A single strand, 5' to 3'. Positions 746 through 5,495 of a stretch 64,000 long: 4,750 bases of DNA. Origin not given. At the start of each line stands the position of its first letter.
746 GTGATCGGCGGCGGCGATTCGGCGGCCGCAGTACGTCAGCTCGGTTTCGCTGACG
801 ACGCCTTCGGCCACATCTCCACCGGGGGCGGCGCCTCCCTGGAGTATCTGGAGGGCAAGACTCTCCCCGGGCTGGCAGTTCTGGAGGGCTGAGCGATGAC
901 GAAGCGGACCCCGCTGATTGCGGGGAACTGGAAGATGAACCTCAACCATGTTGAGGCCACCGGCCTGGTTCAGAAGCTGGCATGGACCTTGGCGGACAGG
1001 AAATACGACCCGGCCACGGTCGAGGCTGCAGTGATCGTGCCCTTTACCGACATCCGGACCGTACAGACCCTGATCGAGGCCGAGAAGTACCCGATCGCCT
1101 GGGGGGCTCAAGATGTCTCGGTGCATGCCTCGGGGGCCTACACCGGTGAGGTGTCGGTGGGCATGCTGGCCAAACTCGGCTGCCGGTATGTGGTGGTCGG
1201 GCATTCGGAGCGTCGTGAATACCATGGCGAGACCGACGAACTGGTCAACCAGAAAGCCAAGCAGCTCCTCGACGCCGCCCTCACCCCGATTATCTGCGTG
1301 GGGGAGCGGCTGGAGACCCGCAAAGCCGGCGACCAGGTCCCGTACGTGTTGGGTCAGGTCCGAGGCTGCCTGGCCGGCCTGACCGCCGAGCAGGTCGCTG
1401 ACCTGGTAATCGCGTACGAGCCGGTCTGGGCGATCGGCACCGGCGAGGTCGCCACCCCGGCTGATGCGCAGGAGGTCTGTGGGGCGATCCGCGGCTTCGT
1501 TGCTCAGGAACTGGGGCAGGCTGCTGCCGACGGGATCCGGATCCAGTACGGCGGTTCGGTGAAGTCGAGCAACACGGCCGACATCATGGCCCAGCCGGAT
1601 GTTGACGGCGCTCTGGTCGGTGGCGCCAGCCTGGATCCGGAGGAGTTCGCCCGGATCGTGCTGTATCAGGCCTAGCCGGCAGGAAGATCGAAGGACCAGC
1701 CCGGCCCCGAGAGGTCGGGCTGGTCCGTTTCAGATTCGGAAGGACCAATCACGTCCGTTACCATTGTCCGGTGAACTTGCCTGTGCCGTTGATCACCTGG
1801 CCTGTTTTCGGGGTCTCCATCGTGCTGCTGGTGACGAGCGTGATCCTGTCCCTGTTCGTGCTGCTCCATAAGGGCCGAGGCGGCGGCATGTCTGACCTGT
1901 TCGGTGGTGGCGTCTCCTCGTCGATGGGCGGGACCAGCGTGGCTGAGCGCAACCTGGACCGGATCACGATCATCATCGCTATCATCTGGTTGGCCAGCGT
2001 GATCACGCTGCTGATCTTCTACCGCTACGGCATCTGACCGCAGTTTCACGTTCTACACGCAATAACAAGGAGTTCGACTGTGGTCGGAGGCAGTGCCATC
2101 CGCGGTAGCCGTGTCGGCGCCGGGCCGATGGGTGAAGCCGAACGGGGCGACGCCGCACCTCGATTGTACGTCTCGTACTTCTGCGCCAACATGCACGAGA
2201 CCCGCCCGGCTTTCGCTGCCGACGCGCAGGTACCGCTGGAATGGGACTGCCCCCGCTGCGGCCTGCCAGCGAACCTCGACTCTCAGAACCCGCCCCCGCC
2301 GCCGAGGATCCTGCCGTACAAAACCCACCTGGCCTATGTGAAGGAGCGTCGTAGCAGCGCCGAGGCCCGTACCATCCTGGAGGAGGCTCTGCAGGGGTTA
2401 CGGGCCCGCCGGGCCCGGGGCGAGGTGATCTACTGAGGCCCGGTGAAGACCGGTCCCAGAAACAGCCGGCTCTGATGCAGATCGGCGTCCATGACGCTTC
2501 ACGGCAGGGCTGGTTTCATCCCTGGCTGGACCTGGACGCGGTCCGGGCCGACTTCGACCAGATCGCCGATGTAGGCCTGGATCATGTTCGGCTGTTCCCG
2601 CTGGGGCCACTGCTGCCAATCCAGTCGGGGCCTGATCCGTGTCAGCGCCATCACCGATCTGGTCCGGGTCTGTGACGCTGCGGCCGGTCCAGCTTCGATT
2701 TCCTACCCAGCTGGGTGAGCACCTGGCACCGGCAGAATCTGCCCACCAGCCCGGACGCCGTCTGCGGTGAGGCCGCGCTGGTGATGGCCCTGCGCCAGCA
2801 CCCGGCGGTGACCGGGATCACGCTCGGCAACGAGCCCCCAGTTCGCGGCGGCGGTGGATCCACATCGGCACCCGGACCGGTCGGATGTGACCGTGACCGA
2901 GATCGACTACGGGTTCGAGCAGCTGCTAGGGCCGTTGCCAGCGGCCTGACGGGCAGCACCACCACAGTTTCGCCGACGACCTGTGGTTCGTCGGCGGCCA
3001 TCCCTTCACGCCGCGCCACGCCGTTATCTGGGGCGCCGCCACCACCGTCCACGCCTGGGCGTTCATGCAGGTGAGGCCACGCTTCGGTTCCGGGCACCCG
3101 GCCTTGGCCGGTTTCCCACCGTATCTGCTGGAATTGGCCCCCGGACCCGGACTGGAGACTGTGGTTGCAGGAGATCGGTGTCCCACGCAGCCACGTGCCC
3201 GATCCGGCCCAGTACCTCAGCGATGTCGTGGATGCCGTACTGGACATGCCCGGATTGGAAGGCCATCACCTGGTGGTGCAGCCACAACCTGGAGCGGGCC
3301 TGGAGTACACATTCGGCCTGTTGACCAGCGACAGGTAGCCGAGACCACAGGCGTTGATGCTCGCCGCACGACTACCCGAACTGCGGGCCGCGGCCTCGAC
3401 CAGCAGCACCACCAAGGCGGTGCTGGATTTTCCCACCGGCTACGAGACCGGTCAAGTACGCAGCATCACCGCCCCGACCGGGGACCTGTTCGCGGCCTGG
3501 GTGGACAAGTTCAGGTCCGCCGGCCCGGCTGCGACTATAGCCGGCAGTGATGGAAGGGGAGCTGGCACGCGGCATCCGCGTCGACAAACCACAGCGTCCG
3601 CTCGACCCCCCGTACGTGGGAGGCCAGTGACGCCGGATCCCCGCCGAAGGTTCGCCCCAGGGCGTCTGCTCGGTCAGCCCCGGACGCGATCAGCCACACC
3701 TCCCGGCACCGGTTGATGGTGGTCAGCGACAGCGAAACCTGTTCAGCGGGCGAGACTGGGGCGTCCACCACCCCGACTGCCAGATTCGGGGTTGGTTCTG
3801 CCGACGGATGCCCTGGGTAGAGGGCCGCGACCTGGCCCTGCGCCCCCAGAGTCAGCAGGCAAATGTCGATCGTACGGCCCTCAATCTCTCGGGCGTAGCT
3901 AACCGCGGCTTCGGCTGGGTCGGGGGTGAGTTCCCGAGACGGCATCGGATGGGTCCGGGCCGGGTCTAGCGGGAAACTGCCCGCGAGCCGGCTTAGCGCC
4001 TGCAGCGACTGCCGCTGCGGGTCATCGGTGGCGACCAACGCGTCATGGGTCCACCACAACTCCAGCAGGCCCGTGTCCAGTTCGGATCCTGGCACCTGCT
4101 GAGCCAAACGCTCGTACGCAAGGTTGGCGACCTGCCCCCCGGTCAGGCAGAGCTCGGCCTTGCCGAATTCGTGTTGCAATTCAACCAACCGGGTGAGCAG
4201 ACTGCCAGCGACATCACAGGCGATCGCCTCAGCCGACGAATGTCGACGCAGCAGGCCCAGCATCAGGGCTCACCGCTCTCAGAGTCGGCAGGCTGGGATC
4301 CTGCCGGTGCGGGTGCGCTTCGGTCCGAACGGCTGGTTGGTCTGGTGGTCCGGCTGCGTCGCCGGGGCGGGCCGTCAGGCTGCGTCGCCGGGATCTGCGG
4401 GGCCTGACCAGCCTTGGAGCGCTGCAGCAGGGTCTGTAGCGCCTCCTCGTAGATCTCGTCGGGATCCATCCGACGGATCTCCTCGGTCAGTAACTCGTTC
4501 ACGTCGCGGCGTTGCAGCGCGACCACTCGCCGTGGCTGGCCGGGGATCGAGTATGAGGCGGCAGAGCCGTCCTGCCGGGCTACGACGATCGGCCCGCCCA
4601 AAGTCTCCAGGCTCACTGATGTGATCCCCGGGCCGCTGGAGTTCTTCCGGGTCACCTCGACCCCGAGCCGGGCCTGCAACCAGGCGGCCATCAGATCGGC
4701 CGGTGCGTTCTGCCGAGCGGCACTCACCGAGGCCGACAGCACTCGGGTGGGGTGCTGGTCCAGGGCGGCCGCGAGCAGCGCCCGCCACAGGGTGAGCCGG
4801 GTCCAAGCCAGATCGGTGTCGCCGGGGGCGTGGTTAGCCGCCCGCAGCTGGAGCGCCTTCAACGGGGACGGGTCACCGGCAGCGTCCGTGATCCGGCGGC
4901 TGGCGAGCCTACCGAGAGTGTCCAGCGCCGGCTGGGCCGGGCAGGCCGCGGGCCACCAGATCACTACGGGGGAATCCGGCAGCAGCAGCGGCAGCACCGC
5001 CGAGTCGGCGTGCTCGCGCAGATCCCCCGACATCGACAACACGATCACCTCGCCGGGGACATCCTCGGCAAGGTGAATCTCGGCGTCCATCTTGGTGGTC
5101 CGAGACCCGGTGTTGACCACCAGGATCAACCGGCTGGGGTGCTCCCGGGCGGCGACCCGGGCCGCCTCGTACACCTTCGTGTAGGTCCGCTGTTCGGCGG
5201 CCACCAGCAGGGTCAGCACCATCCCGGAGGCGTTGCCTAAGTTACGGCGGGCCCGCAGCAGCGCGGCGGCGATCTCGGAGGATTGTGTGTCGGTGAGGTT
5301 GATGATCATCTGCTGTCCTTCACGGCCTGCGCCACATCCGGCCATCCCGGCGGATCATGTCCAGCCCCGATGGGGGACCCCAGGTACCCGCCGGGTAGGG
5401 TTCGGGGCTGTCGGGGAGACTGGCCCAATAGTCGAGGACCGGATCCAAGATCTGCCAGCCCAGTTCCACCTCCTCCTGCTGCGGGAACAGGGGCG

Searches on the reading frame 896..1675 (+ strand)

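Call 53: search_protein_families(library=pfam, proteins=[window:896-1675:+], max_evalue=0.00001)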
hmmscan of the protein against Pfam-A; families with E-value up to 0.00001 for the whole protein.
window:896-1675:+ (259 aa): 1 family
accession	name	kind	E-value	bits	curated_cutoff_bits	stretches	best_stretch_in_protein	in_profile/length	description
PF00121.24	TIM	-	7.9e-93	310.9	20.1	1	6-255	1-242/245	Triosephosphate isomerase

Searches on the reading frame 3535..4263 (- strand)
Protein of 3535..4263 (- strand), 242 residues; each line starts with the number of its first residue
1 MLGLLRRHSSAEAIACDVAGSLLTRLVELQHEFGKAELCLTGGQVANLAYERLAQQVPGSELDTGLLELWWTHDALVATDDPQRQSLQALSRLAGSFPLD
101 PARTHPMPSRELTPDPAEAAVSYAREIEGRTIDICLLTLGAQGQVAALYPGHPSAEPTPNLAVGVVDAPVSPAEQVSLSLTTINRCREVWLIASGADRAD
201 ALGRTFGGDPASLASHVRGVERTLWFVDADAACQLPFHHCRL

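Call 53: search_protein_families(library=pfam, proteins=[window:3535-4263:-], max_evalue=0.00001)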
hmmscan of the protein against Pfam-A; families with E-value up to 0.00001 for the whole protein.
window:3535-4263:- (242 aa): 1 family
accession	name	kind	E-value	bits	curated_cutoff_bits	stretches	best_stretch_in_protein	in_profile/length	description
PF01182.26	Glucosamine_iso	-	1.8e-36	126.6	27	1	10-214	2-216/225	Glucosamine-6-phosphate isomerases/6-phosphogluconolactonase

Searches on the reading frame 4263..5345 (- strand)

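Call 53: search_protein_families(library=pfam, proteins=[window:4263-5345:-], max_evalue=0.00001)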
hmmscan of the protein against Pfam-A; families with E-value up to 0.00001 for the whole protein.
window:4263-5345:- (360 aa): 2 families
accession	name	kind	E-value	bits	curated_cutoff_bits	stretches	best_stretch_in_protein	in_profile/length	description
PF20171.3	OpcA_G6PD_C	-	2.7e-41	141.6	27.7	1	174-303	1-135/135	Glucose-6-phosphate dehydrogenase subunit C-terminal domain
PF10128.15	OpcA_G6PD_assem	-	1.5e-31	109.3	27.9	1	63-169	2-117/118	Glucose-6-phosphate dehydrogenase subunit N-terminal domain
